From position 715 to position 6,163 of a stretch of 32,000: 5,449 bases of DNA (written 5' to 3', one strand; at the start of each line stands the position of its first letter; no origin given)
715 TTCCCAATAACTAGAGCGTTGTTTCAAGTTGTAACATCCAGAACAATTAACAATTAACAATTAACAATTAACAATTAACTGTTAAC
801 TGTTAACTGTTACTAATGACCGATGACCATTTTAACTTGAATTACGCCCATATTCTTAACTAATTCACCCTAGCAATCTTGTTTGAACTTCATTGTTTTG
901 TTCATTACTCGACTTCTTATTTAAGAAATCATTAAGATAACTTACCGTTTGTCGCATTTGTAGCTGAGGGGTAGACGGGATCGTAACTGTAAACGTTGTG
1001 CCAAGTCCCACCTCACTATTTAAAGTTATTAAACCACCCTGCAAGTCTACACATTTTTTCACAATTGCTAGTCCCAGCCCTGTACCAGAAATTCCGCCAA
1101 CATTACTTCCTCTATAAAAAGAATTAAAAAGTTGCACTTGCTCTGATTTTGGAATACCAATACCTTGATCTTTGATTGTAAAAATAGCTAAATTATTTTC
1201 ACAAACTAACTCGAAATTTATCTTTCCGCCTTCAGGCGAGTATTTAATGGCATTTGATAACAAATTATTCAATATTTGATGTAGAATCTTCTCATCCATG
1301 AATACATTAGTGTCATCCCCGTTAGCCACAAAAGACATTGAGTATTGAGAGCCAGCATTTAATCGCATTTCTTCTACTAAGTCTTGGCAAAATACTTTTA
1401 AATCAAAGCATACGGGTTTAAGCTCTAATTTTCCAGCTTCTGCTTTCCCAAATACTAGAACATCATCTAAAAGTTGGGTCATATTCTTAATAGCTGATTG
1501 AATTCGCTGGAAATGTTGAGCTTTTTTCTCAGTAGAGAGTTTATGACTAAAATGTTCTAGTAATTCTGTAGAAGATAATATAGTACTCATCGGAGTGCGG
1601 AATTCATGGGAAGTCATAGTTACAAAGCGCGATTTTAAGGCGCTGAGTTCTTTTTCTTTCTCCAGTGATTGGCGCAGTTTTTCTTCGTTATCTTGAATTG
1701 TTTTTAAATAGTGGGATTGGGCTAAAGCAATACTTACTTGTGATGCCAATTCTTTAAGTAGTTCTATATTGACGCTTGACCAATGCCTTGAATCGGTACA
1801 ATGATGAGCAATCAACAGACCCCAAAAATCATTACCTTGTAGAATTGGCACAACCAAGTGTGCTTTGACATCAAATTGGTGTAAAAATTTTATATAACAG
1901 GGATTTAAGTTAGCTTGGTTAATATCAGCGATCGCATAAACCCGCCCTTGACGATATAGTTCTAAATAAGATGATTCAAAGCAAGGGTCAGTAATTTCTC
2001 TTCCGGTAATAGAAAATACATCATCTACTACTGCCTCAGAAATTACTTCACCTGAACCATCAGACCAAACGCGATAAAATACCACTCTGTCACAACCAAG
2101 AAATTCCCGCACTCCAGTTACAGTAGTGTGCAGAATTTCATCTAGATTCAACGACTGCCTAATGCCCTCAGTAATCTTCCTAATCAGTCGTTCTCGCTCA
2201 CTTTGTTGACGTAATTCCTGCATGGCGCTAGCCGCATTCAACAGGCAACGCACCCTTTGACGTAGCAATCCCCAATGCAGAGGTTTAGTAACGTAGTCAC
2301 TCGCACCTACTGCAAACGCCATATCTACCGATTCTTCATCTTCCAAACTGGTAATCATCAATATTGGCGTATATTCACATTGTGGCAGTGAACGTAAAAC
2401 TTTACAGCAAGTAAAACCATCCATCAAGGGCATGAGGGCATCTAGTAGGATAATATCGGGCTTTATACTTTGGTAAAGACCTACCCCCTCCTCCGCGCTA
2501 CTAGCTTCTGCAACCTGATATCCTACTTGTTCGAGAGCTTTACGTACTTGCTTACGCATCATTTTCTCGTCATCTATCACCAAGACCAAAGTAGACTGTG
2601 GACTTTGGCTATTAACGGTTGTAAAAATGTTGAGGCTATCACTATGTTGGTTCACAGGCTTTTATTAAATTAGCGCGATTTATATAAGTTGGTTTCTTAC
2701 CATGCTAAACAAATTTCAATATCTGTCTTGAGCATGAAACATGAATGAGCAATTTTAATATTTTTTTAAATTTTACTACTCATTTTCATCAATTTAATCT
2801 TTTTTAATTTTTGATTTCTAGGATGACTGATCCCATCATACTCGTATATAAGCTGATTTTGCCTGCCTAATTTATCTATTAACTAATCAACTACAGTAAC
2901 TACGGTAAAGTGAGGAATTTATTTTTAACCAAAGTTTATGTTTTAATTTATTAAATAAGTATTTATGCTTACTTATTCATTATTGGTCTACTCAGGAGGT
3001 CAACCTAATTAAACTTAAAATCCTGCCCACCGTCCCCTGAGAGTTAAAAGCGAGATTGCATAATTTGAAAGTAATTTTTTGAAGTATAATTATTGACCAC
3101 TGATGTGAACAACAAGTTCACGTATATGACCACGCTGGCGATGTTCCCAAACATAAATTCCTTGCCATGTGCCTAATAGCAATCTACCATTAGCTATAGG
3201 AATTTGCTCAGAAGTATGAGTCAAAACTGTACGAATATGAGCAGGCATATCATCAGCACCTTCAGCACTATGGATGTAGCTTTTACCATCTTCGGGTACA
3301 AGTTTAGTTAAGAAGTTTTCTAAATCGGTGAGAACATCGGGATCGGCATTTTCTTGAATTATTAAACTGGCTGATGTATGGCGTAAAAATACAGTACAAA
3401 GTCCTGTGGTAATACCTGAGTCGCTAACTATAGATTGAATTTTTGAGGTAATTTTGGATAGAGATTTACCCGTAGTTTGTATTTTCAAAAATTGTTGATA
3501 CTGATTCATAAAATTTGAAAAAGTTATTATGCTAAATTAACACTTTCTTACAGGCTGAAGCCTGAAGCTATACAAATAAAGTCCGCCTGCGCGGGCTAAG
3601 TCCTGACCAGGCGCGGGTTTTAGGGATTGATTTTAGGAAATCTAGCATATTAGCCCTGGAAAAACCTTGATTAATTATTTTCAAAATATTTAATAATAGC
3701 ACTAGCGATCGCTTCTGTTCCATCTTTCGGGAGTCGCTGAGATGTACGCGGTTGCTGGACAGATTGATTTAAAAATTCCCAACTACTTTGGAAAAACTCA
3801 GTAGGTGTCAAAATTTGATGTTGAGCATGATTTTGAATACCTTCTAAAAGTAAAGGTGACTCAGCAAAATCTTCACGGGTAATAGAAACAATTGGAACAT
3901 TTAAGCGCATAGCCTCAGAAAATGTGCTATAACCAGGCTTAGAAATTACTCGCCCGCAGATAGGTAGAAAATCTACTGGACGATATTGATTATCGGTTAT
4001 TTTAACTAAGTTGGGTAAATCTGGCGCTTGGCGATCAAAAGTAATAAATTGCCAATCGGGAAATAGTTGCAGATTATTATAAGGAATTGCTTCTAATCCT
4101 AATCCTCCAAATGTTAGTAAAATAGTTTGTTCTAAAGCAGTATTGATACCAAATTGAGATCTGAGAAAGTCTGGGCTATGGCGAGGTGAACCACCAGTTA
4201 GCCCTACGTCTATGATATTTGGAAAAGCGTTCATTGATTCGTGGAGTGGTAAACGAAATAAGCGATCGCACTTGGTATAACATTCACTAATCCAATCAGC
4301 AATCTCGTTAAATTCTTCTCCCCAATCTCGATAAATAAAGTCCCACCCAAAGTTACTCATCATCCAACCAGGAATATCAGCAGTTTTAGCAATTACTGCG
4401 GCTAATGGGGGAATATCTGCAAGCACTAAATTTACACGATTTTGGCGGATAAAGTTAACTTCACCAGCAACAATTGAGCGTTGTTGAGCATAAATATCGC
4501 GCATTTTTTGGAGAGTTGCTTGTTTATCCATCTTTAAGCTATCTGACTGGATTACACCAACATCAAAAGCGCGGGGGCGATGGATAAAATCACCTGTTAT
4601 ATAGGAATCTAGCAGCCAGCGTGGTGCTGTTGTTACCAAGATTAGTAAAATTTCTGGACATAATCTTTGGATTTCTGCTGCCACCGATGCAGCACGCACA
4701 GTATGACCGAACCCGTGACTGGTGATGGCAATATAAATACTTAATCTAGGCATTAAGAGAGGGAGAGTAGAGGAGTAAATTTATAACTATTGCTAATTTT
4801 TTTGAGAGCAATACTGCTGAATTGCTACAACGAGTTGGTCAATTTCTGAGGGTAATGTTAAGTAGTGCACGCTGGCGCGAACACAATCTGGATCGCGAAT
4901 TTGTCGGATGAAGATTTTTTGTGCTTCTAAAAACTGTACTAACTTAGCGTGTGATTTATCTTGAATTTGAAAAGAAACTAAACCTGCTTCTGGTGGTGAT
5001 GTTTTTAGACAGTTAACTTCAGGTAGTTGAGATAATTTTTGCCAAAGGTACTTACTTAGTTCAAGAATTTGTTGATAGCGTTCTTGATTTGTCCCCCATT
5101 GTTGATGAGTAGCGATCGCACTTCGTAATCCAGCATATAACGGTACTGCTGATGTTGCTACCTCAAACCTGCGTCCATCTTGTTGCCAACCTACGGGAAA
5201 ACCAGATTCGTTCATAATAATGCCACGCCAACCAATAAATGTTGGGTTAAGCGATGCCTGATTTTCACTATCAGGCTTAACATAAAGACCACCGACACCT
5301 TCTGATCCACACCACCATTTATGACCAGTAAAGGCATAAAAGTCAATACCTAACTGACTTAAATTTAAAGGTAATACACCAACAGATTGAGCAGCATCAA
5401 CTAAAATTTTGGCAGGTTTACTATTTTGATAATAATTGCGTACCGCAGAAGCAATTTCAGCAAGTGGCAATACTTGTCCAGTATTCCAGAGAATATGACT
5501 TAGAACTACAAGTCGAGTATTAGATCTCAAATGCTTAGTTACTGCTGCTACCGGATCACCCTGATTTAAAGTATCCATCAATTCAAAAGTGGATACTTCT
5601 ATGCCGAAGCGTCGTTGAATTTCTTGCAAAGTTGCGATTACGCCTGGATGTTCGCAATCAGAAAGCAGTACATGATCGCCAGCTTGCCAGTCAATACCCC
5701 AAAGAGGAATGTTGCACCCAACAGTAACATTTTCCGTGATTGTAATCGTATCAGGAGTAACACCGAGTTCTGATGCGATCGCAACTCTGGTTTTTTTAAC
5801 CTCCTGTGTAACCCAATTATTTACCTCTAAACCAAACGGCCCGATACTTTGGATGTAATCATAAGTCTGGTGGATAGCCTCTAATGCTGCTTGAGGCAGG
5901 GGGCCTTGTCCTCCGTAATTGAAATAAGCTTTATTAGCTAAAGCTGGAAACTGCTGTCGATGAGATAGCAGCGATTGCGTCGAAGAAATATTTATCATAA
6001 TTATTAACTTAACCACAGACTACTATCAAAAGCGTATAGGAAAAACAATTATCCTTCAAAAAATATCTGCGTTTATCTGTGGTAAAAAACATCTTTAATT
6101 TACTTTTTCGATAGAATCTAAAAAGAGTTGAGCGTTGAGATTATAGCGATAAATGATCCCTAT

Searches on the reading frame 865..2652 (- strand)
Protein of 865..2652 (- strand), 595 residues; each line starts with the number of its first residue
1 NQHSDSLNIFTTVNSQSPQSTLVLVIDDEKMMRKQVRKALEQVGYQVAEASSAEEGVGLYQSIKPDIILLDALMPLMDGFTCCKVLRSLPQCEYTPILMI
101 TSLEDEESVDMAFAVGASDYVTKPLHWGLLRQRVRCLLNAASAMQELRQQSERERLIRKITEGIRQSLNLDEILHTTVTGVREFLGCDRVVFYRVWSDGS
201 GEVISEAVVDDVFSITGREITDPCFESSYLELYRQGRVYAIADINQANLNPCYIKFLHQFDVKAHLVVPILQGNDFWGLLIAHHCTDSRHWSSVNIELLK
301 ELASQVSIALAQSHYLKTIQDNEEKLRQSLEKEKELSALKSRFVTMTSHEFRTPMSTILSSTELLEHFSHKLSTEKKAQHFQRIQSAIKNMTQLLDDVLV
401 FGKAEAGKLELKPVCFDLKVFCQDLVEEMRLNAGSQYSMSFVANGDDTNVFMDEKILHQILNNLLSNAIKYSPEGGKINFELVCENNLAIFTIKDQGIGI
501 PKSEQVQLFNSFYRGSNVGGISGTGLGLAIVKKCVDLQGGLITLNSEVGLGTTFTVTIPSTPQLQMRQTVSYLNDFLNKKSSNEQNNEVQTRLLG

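Call 11: search_protein_families(library=pfam, proteins=[window:865-2652:-], max_evalue=0.001)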
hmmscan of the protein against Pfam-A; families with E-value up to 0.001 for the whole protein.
window:865-2652:- (595 aa): 7 families
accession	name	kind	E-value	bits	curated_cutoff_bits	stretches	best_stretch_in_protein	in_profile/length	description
PF02518.31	HATPase_c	-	1.9e-28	99.6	26.4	1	453-561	2-110/111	Histidine kinase-, DNA gyrase B-, and HSP90-like ATPase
PF00072.30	Response_reg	-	1.9e-25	89.6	30.2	1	23-134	1-110/111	Response regulator receiver domain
PF01590.32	GAF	-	6.2e-24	85.5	22.4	1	169-310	1-133/133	GAF domain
PF00512.31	HisKA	-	6.7e-14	52.1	26.9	1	340-407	2-66/66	His Kinase A (phospho-acceptor) domain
PF13185.12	GAF_2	-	9.2e-09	36.1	28.6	1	168-310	2-135/136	GAF domain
PF23198.2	PDE8A_N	-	3e-05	24.4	29.6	1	17-111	7-102/147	PDE8A-like, N-terminal domain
PF13492.12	GAF_3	-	0.00028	21.7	27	1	169-311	1-128/129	GAF domain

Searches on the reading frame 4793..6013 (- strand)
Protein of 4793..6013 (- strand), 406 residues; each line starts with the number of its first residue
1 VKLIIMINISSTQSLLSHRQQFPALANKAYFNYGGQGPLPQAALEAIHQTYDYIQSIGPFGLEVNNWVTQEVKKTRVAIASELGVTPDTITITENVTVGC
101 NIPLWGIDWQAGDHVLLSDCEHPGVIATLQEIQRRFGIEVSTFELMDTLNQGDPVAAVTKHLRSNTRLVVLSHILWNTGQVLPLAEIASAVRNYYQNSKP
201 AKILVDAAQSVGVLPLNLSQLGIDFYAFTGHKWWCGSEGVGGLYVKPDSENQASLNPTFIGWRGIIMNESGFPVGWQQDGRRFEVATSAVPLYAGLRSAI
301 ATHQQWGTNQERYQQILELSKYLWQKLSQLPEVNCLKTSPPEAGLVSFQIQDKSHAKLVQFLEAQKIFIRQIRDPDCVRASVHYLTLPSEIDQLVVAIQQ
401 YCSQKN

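Call 11: search_protein_families(library=pfam, proteins=[window:4793-6013:-], max_evalue=0.001)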
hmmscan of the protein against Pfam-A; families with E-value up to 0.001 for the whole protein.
window:4793-6013:- (406 aa): 2 families
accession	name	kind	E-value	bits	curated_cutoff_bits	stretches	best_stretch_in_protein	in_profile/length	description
PF00266.25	Aminotran_5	-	3.4e-45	155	21.5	1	30-385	2-349/371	Aminotransferase class-V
PF01053.26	Cys_Met_Meta_PP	-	4e-06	26.1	27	1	110-368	89-321/381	Cys/Met metabolism PLP-dependent enzyme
